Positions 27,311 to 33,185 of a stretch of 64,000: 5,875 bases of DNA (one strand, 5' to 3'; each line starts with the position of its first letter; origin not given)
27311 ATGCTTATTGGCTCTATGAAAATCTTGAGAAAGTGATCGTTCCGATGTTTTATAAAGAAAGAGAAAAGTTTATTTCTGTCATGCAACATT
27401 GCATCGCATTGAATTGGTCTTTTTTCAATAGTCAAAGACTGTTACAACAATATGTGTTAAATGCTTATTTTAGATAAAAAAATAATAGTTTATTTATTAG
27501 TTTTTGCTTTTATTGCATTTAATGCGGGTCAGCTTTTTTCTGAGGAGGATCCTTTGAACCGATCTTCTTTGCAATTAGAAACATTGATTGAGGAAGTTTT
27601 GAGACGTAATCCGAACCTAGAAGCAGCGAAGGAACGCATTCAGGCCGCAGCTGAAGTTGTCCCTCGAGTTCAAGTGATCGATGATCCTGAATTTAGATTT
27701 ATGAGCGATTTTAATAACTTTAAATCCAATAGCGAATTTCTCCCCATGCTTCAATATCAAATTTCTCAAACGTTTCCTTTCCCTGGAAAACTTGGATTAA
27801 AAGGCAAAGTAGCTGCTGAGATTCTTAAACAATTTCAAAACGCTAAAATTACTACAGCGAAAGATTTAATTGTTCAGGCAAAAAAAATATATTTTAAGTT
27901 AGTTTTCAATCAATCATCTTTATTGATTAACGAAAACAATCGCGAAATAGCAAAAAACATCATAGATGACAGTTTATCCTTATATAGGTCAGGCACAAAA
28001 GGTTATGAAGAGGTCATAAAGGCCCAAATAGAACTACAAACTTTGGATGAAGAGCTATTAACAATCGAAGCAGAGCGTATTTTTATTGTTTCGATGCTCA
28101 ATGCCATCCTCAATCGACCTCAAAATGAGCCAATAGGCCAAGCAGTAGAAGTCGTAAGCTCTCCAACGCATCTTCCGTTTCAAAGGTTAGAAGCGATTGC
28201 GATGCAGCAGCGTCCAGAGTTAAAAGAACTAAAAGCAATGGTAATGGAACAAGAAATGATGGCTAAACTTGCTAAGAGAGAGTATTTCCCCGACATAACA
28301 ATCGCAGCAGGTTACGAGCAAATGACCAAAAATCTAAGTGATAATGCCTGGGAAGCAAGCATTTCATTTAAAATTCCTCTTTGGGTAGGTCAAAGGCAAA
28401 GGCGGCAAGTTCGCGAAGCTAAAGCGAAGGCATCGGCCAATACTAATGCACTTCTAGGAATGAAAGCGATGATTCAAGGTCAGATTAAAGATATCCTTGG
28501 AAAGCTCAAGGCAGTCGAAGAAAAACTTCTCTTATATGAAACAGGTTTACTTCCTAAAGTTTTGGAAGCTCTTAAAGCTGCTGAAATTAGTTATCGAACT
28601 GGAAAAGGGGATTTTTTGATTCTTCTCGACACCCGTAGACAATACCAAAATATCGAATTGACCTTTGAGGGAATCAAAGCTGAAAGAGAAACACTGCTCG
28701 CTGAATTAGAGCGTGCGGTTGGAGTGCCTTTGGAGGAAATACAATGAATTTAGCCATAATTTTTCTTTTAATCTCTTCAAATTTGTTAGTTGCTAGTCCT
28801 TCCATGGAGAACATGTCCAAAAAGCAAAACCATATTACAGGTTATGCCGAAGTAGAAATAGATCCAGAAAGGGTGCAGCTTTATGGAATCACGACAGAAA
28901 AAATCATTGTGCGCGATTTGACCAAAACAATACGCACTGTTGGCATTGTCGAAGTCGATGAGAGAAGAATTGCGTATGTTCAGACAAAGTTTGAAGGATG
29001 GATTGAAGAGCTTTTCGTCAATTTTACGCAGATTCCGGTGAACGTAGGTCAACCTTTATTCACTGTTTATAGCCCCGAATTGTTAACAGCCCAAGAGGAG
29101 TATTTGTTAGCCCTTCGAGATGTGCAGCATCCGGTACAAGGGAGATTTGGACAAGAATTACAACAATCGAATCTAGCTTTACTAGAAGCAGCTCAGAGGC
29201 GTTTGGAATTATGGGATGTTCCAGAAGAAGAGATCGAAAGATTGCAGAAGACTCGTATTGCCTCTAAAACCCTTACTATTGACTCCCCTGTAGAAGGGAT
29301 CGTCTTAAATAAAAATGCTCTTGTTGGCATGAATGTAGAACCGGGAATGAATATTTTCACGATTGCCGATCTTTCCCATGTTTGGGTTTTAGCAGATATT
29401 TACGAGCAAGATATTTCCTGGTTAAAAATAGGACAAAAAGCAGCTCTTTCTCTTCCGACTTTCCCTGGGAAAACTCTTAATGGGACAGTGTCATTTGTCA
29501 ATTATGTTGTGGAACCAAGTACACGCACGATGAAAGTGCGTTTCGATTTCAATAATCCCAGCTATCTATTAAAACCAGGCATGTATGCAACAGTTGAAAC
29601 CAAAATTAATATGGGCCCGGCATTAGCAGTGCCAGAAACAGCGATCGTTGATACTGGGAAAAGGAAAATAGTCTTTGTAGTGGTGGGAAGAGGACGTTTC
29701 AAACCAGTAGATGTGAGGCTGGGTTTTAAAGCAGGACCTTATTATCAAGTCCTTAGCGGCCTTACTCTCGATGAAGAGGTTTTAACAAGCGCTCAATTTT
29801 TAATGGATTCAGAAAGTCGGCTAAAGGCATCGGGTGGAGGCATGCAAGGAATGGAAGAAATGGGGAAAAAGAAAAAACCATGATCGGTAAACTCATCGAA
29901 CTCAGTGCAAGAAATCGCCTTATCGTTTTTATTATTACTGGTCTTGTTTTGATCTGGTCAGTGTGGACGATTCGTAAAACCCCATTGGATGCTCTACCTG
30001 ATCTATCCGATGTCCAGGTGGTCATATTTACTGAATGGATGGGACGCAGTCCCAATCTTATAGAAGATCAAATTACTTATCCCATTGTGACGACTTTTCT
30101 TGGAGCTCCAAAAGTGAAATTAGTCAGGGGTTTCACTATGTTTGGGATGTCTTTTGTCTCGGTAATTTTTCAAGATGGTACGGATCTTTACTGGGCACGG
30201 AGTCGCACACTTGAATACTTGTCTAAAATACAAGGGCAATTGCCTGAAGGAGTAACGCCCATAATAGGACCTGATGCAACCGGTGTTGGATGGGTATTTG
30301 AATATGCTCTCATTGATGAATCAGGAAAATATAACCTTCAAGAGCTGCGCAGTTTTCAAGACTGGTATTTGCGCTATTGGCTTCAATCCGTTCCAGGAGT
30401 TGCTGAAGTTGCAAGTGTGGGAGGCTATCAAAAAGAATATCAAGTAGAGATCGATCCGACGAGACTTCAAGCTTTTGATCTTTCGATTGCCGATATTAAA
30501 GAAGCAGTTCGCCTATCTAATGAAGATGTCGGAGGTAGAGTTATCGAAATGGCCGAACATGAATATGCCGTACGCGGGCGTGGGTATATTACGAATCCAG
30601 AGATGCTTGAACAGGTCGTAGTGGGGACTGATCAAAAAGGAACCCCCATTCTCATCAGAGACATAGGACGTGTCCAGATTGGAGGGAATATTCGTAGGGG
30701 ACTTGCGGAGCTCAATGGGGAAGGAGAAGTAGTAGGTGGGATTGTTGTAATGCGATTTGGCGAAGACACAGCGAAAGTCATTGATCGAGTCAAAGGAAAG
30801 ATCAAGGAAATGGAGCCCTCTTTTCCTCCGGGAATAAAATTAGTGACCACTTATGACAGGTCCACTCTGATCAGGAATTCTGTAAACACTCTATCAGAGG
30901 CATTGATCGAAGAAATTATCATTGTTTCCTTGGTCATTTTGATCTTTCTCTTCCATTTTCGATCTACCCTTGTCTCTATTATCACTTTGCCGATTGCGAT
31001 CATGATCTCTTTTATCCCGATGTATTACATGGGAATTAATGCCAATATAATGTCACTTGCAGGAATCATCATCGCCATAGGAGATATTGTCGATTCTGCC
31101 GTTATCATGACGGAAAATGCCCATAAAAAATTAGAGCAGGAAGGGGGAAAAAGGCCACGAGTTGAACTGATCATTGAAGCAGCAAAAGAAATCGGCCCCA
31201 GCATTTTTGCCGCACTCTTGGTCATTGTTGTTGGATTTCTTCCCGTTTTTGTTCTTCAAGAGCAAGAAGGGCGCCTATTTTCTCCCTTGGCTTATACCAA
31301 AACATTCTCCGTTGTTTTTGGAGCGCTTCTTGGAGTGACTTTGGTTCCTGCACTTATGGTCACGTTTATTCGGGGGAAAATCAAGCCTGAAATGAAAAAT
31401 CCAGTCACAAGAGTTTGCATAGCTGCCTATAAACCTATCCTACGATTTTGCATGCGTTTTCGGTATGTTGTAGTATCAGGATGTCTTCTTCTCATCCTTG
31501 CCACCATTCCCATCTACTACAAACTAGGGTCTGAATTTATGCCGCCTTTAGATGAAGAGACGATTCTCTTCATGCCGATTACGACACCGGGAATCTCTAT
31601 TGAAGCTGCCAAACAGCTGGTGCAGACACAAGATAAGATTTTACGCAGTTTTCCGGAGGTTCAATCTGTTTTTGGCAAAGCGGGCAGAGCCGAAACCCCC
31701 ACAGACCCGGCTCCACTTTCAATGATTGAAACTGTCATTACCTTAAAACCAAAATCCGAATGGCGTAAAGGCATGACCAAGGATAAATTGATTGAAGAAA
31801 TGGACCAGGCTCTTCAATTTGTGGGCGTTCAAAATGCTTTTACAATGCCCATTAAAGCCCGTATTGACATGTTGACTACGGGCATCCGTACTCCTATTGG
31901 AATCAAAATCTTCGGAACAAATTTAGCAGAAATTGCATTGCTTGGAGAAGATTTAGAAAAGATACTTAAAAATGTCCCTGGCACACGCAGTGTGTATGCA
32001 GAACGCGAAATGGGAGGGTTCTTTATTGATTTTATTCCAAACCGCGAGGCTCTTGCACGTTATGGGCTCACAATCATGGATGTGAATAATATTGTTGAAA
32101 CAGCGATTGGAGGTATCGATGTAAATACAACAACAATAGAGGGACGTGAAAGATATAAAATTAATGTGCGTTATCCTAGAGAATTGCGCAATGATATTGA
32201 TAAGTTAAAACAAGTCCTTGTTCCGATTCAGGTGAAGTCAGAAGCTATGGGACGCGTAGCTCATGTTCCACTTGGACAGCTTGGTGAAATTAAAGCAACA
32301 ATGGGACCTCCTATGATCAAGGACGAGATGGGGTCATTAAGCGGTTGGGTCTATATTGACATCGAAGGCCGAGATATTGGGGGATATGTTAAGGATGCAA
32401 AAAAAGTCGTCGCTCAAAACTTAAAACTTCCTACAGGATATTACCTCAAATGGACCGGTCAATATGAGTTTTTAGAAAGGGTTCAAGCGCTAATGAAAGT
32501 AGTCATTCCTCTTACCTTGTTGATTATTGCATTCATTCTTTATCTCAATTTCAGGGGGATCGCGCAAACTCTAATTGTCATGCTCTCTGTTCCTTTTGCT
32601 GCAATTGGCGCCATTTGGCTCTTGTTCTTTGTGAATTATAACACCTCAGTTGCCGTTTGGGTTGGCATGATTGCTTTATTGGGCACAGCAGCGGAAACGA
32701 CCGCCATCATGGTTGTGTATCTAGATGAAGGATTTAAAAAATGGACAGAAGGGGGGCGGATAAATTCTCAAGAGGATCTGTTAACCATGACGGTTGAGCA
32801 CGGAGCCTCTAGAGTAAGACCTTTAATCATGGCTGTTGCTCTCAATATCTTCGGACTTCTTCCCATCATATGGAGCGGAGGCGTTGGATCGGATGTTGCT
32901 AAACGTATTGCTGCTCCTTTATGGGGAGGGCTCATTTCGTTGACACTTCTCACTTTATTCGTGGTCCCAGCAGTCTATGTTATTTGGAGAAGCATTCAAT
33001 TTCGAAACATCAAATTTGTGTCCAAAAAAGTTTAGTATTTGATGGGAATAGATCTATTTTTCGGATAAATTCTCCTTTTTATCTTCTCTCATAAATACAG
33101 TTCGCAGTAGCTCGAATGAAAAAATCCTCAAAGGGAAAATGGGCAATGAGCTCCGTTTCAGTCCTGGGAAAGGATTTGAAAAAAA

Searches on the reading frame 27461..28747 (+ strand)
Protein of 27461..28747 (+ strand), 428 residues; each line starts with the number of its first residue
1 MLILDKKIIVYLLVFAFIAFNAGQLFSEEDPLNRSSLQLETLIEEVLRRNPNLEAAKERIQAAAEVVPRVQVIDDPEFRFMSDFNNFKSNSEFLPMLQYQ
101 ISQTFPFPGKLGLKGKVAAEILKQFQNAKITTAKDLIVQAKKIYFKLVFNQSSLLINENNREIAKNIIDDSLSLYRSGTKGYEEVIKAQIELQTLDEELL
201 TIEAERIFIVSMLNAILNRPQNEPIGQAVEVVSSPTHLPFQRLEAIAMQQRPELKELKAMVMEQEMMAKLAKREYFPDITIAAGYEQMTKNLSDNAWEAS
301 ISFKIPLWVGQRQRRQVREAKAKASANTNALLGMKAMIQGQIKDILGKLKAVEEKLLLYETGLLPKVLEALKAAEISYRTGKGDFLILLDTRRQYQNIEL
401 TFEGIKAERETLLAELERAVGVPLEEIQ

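Call 47: search_protein_families(library=pfam, proteins=[window:27461-28747:+], max_evalue=0.00001)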
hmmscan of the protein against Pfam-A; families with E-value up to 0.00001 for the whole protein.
window:27461-28747:+ (428 aa): 1 family
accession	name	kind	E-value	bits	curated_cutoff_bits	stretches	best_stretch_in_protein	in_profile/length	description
PF02321.23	OEP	-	2.8e-35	122.3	22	2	240-421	1-187/187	Outer membrane efflux protein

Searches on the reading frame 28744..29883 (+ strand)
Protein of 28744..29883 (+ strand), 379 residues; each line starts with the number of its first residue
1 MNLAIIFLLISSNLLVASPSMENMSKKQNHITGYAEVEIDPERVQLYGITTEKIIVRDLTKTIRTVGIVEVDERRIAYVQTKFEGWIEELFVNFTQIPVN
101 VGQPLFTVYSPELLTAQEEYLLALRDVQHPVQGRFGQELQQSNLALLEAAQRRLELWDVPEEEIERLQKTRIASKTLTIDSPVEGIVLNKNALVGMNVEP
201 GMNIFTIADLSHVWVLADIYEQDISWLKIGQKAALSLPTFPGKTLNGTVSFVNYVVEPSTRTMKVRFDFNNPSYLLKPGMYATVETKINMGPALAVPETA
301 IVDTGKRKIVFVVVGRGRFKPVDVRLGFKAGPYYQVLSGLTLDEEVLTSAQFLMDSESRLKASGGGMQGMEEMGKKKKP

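Call 47: search_protein_families(library=pfam, proteins=[window:28744-29883:+], max_evalue=0.00001)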
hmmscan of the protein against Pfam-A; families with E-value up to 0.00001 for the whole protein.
window:28744-29883:+ (379 aa): 2 families
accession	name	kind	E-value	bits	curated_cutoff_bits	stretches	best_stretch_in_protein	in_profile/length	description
PF16576.10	HlyD_D23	-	4.7e-79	265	30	1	59-282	2-214/214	Barrel-sandwich domain of CusB or HlyD membrane-fusion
PF13437.12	HlyD_3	-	1.3e-19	71.3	22.2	1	178-279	1-106/106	HlyD family secretion protein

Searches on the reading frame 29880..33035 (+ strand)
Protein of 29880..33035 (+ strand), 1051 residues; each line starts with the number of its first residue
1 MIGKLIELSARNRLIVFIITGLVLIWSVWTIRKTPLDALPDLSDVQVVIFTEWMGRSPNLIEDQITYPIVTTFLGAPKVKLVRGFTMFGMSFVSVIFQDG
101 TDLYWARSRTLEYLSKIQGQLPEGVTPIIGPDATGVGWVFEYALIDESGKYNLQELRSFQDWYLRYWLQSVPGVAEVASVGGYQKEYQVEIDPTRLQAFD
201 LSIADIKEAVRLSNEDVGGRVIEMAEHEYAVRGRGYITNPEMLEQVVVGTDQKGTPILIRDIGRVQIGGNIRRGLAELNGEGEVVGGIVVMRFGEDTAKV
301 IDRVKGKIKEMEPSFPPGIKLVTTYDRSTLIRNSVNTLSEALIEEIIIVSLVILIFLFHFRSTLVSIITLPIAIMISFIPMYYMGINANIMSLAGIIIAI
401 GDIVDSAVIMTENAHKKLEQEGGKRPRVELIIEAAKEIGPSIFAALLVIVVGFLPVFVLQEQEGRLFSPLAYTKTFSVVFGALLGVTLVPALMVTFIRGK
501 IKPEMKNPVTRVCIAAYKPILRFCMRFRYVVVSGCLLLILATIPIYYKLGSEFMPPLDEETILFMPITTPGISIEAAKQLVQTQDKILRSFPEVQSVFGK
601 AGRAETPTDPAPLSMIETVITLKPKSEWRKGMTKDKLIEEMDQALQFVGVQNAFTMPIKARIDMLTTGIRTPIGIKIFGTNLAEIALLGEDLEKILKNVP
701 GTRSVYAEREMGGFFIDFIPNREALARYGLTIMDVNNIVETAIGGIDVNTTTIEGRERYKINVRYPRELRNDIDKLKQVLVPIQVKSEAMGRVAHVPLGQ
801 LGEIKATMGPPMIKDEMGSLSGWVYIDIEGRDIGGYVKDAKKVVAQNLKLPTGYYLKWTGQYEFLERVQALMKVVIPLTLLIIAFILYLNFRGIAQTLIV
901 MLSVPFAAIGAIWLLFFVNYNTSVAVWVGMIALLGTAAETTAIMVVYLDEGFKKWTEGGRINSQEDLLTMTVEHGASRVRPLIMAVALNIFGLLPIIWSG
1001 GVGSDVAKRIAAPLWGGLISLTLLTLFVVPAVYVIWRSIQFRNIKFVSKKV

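Call 47: search_protein_families(library=pfam, proteins=[window:29880-33035:+], max_evalue=0.00001)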
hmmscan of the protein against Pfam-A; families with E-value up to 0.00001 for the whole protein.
window:29880-33035:+ (1051 aa): 2 families
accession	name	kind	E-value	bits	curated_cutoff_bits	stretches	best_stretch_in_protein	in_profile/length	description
PF00873.25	ACR_tran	-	1e-221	739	28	1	6-1035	2-1019/1021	AcrB/AcrD/AcrF family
PF03176.21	MMPL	-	7.9e-06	25.5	20.5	0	339-499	143-305/333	MMPL family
